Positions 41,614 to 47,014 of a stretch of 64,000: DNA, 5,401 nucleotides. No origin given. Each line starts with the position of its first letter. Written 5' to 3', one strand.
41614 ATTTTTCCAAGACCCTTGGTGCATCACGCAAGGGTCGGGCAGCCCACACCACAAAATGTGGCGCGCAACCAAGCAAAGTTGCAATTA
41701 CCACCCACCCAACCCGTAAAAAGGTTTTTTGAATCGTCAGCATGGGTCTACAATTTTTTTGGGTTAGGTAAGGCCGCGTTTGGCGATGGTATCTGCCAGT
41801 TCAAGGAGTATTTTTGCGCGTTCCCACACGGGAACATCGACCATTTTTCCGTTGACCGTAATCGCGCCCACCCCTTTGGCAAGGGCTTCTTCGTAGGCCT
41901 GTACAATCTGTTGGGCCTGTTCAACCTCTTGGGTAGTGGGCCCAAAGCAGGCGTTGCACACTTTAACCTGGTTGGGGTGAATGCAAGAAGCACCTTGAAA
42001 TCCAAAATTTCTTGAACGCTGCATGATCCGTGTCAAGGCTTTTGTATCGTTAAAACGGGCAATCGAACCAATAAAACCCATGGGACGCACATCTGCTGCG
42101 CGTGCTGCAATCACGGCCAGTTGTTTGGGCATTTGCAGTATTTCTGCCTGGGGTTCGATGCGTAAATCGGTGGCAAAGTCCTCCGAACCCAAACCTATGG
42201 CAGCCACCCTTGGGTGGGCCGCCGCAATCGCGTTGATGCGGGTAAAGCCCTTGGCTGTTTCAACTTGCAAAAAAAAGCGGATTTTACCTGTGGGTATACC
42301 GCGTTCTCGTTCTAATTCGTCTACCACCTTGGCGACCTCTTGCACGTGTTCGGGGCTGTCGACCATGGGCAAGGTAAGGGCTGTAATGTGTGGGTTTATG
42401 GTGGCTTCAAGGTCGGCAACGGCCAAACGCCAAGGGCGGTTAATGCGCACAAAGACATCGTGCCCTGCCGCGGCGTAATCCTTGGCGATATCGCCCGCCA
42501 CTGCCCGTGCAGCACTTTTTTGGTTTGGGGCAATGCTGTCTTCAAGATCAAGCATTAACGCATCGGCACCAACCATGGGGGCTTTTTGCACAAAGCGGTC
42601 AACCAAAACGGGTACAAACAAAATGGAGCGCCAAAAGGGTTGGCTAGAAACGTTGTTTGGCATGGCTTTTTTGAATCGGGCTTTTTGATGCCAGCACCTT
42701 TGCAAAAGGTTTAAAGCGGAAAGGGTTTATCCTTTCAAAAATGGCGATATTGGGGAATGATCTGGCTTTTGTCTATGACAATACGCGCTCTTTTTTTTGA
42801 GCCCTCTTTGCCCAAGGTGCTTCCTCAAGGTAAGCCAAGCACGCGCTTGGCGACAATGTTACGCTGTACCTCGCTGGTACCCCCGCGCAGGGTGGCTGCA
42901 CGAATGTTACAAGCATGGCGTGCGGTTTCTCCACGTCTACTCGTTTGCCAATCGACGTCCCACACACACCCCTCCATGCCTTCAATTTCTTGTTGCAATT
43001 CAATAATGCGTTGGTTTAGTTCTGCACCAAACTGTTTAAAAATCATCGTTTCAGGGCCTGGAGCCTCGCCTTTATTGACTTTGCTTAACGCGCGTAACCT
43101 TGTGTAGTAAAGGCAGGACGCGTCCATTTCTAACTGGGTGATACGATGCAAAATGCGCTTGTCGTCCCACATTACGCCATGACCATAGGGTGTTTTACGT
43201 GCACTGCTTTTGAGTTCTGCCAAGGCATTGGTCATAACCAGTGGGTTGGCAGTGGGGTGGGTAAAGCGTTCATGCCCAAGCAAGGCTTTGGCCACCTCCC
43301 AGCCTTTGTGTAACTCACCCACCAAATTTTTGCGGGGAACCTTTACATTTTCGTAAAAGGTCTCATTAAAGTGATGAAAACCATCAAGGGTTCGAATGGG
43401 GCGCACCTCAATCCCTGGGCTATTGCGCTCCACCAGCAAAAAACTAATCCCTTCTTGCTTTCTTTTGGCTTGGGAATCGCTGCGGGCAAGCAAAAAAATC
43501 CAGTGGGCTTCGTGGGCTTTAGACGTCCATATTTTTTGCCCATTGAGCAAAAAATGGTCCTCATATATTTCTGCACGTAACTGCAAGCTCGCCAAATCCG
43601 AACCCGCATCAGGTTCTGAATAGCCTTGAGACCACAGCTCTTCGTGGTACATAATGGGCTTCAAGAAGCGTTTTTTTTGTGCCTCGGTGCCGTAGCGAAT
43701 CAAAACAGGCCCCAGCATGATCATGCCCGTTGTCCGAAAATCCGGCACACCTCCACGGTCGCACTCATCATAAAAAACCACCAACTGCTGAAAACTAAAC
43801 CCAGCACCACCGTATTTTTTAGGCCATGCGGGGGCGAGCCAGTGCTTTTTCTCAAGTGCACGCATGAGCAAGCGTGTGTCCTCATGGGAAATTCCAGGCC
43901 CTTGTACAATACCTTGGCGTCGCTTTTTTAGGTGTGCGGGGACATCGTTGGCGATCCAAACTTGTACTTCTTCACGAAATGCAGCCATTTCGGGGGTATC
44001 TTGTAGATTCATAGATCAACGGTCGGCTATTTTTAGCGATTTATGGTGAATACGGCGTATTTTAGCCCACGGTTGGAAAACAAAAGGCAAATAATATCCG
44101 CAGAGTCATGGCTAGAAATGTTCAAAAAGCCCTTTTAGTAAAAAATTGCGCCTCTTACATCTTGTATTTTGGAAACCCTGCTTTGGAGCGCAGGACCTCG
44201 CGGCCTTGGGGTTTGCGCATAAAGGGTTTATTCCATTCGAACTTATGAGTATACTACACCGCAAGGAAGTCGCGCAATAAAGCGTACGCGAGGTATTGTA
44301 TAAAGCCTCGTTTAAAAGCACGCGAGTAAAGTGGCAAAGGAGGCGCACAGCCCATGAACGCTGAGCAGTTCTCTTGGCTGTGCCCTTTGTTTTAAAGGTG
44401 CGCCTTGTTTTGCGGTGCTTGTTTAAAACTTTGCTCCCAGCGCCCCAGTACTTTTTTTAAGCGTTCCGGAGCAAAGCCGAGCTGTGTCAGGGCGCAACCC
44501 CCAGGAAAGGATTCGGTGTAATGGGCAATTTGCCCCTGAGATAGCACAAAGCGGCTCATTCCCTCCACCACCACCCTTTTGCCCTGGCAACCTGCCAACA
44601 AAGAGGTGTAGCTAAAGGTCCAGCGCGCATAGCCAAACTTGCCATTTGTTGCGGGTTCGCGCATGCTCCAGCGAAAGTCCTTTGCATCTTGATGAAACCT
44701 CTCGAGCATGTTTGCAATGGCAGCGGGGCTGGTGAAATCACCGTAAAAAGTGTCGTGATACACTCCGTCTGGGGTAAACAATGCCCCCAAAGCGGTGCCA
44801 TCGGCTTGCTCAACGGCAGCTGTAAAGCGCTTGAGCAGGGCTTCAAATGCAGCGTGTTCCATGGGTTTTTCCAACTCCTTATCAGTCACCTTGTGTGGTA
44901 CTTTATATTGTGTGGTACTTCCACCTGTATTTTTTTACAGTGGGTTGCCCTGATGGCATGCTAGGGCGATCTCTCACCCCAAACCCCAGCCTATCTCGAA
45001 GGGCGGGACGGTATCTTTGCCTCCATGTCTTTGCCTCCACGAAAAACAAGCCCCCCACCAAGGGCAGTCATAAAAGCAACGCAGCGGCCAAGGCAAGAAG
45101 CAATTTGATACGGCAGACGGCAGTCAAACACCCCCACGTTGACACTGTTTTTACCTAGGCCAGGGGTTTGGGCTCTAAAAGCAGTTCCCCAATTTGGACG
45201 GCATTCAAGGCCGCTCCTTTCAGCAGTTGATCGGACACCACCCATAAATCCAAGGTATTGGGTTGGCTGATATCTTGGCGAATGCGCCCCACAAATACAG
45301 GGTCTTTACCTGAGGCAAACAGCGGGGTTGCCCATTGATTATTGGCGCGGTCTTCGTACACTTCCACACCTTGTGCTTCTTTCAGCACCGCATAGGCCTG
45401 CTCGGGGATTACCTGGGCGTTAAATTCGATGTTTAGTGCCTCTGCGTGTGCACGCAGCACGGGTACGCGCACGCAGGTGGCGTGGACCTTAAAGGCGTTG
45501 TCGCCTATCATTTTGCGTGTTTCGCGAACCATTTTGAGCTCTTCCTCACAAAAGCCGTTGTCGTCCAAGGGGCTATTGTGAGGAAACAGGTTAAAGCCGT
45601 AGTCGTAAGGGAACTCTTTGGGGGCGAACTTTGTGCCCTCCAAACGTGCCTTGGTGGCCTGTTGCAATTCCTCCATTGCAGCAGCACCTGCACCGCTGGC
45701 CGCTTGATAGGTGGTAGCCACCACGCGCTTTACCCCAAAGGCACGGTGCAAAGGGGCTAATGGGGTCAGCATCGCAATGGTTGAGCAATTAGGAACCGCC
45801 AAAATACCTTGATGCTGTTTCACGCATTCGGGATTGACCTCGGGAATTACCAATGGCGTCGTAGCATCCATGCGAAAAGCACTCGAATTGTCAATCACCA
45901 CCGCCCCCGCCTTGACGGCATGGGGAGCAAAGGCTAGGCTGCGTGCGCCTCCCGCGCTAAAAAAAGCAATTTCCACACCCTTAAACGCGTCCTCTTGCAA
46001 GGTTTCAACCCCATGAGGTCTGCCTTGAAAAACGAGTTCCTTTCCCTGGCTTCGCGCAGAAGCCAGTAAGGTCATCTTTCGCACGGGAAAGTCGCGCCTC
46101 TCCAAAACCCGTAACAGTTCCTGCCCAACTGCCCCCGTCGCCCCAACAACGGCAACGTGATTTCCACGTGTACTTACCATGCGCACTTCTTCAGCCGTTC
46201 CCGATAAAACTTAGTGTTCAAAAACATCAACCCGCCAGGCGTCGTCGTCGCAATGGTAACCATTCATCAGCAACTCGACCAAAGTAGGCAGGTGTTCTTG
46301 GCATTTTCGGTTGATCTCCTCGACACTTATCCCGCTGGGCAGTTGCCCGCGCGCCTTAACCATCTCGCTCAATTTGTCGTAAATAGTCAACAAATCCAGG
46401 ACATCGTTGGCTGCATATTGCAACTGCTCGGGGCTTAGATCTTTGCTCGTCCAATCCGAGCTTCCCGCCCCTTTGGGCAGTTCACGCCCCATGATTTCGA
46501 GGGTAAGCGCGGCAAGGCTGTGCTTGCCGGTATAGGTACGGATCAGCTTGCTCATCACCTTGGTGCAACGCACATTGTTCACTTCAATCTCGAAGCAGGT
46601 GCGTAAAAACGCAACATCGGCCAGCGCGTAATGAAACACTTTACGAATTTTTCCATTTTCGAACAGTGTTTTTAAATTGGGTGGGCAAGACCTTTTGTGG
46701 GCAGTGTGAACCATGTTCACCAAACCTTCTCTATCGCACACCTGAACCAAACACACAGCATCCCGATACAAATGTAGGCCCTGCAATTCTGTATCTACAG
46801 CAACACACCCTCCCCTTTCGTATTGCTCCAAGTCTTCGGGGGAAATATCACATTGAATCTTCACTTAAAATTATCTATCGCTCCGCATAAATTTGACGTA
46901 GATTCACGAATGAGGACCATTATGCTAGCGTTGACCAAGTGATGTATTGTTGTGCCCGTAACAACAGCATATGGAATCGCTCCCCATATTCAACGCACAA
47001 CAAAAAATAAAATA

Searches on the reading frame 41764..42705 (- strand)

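Call 76: search_protein_families(library=pfam, proteins=[window:41764-42705:-], max_evalue=0.00001)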
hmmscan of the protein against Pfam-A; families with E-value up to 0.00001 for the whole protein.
window:41764-42705:- (313 aa): 3 families
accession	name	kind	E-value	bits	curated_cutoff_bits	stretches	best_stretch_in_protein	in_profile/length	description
PF03328.21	HpcH_HpaI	-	3.4e-36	125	25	1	26-244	1-221/221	HpcH/HpaI aldolase/citrate lyase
PF15617.12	C-C_Bond_Lyase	-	7e-11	42.3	28.4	1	39-291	24-301/320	C-C_Bond_Lyase of the TIM-Barrel fold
PF22484.2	DUF6986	-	2.3e-08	33.7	27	1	105-191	162-255/408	Domain of unknown function (DUF6986)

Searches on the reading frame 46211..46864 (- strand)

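Call 68: search_protein_families(library=pfam, proteins=[window:46211-46864:-], max_evalue=0.00001)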
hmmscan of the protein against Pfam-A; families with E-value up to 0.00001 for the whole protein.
window:46211-46864:- (217 aa): 1 family
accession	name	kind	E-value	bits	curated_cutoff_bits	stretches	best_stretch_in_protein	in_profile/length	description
PF01612.26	DNA_pol_A_exo1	-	7.4e-33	114.2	23.6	1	12-169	14-172/173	3'-5' exonuclease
